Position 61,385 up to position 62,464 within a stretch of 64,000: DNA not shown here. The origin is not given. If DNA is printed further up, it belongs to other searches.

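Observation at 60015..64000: Unusual MoxR AAA+ ATPase – GXGXG β-helix protein – VWA protein triad, co-oriented with an ABC permease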

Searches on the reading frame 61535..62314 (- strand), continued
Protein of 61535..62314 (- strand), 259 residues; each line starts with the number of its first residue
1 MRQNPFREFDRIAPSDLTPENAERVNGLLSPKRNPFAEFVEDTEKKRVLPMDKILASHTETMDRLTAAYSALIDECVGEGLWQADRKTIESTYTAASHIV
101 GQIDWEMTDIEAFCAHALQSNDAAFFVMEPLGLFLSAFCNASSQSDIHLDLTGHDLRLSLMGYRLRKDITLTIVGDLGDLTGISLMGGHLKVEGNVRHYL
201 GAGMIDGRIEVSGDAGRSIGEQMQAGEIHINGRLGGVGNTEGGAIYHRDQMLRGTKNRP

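Call 64: find_encoding_contigs(protein=P0298, flank=6000, max_places=1)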
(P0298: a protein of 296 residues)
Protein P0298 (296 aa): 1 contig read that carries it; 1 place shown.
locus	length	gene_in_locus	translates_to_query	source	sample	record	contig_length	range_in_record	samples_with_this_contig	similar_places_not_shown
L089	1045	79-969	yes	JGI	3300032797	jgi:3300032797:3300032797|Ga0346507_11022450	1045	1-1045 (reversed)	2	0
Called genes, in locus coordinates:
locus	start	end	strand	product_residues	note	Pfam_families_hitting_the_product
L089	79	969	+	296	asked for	PF01493:GXGXG (faint)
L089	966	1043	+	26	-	?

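Call 65: find_encoding_contigs(protein=P0275, flank=6000, max_places=1)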
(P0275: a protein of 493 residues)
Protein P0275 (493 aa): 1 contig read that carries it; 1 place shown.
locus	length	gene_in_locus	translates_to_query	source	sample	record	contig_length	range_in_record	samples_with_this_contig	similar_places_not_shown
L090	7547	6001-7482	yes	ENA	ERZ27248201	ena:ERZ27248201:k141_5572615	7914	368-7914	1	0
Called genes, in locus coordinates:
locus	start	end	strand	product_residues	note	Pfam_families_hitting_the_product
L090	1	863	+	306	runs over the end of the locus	PF01493:GXGXG (weak)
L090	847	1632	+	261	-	PF01493:GXGXG (weak)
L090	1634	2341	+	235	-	-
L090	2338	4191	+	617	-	-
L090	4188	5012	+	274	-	-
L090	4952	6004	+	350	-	PF01493:GXGXG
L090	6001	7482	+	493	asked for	PF01493:GXGXG (faint)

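Call 67: search_protein_families(library=pfam, proteins=[L090:2338-4191:+], max_evalue=10)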
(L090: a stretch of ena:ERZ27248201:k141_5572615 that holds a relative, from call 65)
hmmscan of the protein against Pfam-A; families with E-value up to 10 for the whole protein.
L090:2338-4191:+ (617 aa): 3 families
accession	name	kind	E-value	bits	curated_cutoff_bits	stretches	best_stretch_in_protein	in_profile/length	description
PF11553.14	DUF3231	-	0.0036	17.4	29.6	1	267-337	32-101/165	Protein of unknown function (DUF3231)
PF13519.12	VWA_2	-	0.016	16.3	27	1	412-485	1-78/107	von Willebrand factor type A domain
PF15887.11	Peptidase_Mx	-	0.18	11.7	27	1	63-117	83-135/236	Putative zinc-binding metallo-peptidase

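Call 70: find_encoding_contigs(protein=P0342, flank=8000, max_places=1)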
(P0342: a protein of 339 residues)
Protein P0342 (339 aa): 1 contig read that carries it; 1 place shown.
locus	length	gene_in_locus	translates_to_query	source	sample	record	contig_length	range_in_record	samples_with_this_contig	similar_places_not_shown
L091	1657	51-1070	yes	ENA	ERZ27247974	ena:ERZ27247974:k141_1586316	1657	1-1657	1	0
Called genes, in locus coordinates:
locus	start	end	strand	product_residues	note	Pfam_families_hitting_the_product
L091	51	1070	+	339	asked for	PF01493:GXGXG (weak)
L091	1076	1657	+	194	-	?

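Call 71: find_encoding_contigs(protein=P0304, flank=8000, max_places=1)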
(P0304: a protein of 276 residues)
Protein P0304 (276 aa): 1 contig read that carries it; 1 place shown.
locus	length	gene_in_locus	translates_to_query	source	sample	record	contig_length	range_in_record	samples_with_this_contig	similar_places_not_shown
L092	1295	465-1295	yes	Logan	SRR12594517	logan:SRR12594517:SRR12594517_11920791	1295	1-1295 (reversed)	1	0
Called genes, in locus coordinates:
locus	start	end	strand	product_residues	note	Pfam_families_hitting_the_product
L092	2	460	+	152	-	?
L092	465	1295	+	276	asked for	?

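Call 81: find_related_loci(query=L090:2338-4191:+, collection=metagenome_contigs, flank=10000)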
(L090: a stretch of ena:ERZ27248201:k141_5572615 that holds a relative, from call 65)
Query L090:2338-4191:+ (617 aa) in metagenome_contigs; peptide patterns used: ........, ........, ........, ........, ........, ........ (x = any residue, [..] = any of these).
89 stretches matched a pattern; 3 encode a relative of the query (tblastn E <= 1e-3); 3 distinct loci.
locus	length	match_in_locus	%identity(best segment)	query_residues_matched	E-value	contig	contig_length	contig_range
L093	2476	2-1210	100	215-617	0e+0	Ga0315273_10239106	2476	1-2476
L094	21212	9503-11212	63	4-616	0e+0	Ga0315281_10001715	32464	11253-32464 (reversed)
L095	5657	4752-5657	99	1-302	0e+0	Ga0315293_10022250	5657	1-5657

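Call 85: search_protein_families(library=pfam, proteins=[L094:5576-6955:+, L094:9500-11218:+, L094:8751-9500:+, L094:2681-5437:-, L094:17094-18455:-, L094:1360-2094:+, L094:67-783:-, L094:19122-19952:+, L094:19014-19769:-], max_evalue=0.01)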
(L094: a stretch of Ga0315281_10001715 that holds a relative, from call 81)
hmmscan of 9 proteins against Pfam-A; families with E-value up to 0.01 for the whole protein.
L094:5576-6955:+ (459 aa): 2 families
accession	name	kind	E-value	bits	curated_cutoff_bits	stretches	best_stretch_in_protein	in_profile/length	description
PF17863.7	AAA_lid_2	-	1.8e-07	31.2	22.7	1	316-370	14-68/74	AAA lid domain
PF07728.20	AAA_5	-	4.4e-05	23.9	22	1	56-189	3-139/139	AAA domain (dynein-related subfamily)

L094:9500-11218:+ (572 aa): 1 family
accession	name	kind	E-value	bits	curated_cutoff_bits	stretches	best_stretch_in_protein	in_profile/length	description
PF13519.12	VWA_2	-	0.002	19.2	27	1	369-440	1-76/107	von Willebrand factor type A domain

L094:8751-9500:+ (249 aa): 1 family
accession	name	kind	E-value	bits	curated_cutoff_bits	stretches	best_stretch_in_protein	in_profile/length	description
PF01493.24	GXGXG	-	4.6e-07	30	32.5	1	158-202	30-75/190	GXGXG motif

L094:2681-5437:- (918 aa): 3 families
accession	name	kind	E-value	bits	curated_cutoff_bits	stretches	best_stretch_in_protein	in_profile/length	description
PF01411.24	tRNA-synt_2c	-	1.4e-94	318.1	30.3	1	85-616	8-550/552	tRNA synthetases class II (A)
PF07973.19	tRNA_SAD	-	4.6e-14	52.6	24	1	717-761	1-43/44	Threonyl and Alanyl tRNA synthetase second additional domain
PF02272.25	DHHA1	-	0.00036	21.4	25.9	1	852-911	23-85/102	DHHA1 domain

L094:17094-18455:- (453 aa): 2 families
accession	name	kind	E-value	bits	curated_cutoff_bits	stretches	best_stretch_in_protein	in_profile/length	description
PF00078.32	RVT_1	-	4.6e-41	141.2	29.6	1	104-325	1-205/205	Reverse transcriptase (RNA-dependent DNA polymerase)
PF08388.16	GIIM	-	1.7e-15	57.1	23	1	351-428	2-80/80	Group II intron, maturase-specific domain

L094:1360-2094:+ (244 aa): 1 family
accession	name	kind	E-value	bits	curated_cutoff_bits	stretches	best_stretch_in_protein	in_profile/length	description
PF06560.17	GPI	-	1e-36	126.3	20.7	1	47-196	19-177/182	Glucose-6-phosphate isomerase (GPI)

L094:67-783:- (238 aa): 1 family
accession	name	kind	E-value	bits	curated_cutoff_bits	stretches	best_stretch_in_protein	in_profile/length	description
PF01048.26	PNP_UDP_1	-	8e-33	114.2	25.1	1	3-234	3-232/233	Phosphorylase superfamily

L094:19122-19952:+ (276 aa): 0 families

L094:19014-19769:- (251 aa): 1 family
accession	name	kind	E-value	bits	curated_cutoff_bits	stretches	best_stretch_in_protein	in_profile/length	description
PF08843.17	AbiEii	-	2.6e-27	96.7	22.5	1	36-205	9-199/238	Nucleotidyl transferase AbiEii toxin, Type IV TA system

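Call 92: find_encoding_contigs(protein=P0008, flank=6000, max_places=2)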
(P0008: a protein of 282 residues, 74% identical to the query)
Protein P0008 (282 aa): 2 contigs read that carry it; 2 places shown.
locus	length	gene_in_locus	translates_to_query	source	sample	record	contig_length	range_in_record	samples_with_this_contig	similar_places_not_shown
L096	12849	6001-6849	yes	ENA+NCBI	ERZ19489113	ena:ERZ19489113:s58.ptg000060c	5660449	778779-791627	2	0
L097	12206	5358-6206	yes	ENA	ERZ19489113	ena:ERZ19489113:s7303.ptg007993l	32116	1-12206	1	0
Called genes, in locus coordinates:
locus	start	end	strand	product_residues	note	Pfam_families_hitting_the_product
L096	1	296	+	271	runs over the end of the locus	PF05721:PhyH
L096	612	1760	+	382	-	PF02746:MR_MLE_N, PF13378:MR_MLE_C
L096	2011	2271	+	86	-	PF10988:DUF2807 (weak)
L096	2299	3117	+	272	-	-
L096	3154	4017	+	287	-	PF02633:Creatininase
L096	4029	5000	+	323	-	PF01557:FAA_hydrolase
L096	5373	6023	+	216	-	PF03781:FGE-sulfatase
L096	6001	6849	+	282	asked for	-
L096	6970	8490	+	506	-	-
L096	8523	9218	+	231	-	PF01346:FKBP_N, PF00254:FKBP_C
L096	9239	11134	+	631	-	PF01663:Phosphodiest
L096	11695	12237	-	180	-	-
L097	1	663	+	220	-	?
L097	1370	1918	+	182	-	PF10988:DUF2807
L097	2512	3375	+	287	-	PF02633:Creatininase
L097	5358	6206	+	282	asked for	-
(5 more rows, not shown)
